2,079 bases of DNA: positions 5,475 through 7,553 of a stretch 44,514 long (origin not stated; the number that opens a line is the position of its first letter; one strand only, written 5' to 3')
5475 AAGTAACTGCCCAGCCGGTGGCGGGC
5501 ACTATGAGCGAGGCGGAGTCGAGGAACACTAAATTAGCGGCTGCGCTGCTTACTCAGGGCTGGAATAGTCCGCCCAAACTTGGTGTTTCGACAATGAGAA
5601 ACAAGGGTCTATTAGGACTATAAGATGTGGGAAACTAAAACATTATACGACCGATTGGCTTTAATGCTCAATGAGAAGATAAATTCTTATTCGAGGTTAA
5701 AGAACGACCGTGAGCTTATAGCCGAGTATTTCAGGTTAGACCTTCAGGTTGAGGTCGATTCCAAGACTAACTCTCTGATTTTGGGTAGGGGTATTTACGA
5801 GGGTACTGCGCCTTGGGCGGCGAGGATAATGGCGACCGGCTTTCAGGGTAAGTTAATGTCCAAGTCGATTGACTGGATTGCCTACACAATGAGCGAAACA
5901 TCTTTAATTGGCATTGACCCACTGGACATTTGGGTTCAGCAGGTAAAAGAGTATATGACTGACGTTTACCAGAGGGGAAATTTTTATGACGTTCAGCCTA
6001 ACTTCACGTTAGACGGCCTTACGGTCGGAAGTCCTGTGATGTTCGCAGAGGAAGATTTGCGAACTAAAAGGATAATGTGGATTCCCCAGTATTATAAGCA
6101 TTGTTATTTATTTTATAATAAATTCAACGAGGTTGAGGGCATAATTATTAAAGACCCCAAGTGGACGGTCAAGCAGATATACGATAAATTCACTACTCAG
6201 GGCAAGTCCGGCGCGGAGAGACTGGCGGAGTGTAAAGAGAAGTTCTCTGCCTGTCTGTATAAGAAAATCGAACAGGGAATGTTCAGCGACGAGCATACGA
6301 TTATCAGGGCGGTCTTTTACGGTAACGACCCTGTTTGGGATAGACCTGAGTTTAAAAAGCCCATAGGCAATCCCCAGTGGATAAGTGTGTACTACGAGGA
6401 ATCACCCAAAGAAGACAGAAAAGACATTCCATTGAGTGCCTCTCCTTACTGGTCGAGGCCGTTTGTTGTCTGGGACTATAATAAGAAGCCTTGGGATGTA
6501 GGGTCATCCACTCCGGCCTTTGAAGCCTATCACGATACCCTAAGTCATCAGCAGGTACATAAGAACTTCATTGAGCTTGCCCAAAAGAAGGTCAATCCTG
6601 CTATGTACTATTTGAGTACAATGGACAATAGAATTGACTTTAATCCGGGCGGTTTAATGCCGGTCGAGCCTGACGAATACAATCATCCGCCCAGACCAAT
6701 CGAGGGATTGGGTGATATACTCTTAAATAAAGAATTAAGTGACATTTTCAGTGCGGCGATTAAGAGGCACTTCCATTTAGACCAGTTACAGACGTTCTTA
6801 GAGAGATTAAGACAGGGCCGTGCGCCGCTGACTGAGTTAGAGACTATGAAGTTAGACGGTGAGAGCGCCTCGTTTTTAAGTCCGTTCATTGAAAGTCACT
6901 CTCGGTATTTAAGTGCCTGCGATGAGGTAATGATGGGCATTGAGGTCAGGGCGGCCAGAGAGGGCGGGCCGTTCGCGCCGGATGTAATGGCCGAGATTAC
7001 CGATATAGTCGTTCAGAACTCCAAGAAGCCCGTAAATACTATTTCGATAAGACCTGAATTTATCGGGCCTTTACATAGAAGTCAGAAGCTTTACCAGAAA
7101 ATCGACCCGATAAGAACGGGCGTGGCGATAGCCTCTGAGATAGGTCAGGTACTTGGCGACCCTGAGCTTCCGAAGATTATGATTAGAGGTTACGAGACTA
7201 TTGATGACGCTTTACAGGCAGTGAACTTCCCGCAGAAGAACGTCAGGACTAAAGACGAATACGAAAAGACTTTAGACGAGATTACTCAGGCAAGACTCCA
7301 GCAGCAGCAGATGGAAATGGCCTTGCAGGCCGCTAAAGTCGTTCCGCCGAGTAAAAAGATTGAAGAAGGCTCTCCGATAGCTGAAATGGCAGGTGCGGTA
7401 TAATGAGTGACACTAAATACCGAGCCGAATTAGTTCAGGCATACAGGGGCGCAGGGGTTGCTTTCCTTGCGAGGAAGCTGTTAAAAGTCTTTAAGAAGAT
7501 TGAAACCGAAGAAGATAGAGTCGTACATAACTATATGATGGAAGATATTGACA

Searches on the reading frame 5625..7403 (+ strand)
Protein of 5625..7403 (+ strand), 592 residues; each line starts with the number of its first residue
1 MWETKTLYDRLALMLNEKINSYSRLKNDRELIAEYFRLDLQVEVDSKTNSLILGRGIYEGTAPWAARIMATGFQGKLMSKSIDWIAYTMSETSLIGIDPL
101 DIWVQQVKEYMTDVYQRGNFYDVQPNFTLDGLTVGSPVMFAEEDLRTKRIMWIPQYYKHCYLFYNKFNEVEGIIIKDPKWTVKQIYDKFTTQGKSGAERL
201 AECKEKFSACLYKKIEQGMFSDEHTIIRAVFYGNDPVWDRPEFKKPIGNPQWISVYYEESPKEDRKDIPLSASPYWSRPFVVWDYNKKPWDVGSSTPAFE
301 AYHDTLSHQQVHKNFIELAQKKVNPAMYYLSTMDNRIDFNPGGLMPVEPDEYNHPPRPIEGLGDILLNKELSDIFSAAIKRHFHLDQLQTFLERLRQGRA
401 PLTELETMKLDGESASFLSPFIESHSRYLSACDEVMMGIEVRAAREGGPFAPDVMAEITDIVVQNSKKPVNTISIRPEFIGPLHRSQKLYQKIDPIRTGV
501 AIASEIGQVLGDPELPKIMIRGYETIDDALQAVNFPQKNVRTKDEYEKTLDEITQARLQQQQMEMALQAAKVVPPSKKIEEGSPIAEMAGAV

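Call 8: search_dna_similar(query=window:5625-7403:+, collection=phages, mode=protein, max_rows=20)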
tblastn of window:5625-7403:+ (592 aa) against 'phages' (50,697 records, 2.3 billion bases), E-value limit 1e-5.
Records with a match: 34; places in all: 34; records where one place covers at least 80% of the query: 1.
Best place of each record, by identity: <60% 34.
By first word of the organism name: Escherichia 13; Pelagibacter 6; Vibrio 5; Enterobacter 3; Caudoviricetes 2; Pseudomonas 2; Rhodobacteraceae 1; Klebsiella 1; phage 1.
By host as written in the record: - 7; Escherichia coli O157:H7 4; Vibrio splendidus 3; Escherichia coli O103:H25 strain NIPH-11060424/NVH-734 2; Escherichia coli 2; Pseudomonas fluorescens UFV 041 2; Enterobacter sp. CT7 2; Candidatus Pelagibacter ubique HTCC1062 2; and 9 more.
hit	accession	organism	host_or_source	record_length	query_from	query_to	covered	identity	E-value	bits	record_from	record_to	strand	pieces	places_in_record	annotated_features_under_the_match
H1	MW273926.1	Pelagibacter phage HTVC204P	Candidatus Pelagibacter sp. FZCC0015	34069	57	547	83%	21.6%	8e-9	65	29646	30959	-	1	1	head-tail connector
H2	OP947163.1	Rhodobacteraceae phage LS06-2018-MD07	-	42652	57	504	76%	20.8%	1e-8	64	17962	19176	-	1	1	head-tail adaptor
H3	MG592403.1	Vibrio phage 1.021.A._10N.222.51.F9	Vibrio splendidus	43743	61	423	61%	22.5%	1e-8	64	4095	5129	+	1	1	head to tail connecting protein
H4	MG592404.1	Vibrio phage 1.021.B._10N.222.51.F9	Vibrio splendidus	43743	61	423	61%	22.5%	1e-8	64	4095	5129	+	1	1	head to tail connecting protein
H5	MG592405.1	Vibrio phage 1.021.C._10N.222.51.F9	Vibrio splendidus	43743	61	423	61%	22.5%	1e-8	64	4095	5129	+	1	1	head to tail connecting protein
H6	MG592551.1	Vibrio phage 1.185.O._10N.286.49.C2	Vibrio sp.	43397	61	423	61%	22.5%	3e-8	63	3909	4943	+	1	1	head to tail connecting protein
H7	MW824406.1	Vibrio phage PS25B.1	Vibrio crassostreae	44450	61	423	61%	21.9%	1e-6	58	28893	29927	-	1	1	head-tail connector protein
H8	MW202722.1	Caudoviricetes sp.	Manatee Spring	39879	57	348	49%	25.0%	8e-6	55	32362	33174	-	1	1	head to tail connecting protein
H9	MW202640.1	Caudoviricetes sp.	Manatee Spring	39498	57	348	49%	24.9%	2e-7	60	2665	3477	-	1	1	head to tail connecting protein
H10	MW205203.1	Enterobacter phage BUCT554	Enterobacter cloacae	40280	4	342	57%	21.3%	3e-6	56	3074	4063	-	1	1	head-to-tail connector protein | hypothetical protein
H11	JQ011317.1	Escherichia phage TL-2011b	Escherichia coli O103:H25 strain ...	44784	57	344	49%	23.8%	1e-7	61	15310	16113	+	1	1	hypothetical protein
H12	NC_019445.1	Escherichia phage TL-2011b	Escherichia coli O103:H25 strain ...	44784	57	344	49%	23.8%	1e-7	61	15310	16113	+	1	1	head-tail adaptor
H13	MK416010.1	Klebsiella phage ST11-OXA245phi3.2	Klebsiella pneumoniae ST11-OXA245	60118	57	344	49%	23.8%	3e-6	57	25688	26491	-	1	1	tail protein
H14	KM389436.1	Escherichia phage Phi05_1999 B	-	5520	57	344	49%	23.0%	1e-7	61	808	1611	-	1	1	record has no annotation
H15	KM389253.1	Escherichia phage Phi05_2388 B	-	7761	57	344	49%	23.0%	1e-7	61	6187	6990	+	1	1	record has no annotation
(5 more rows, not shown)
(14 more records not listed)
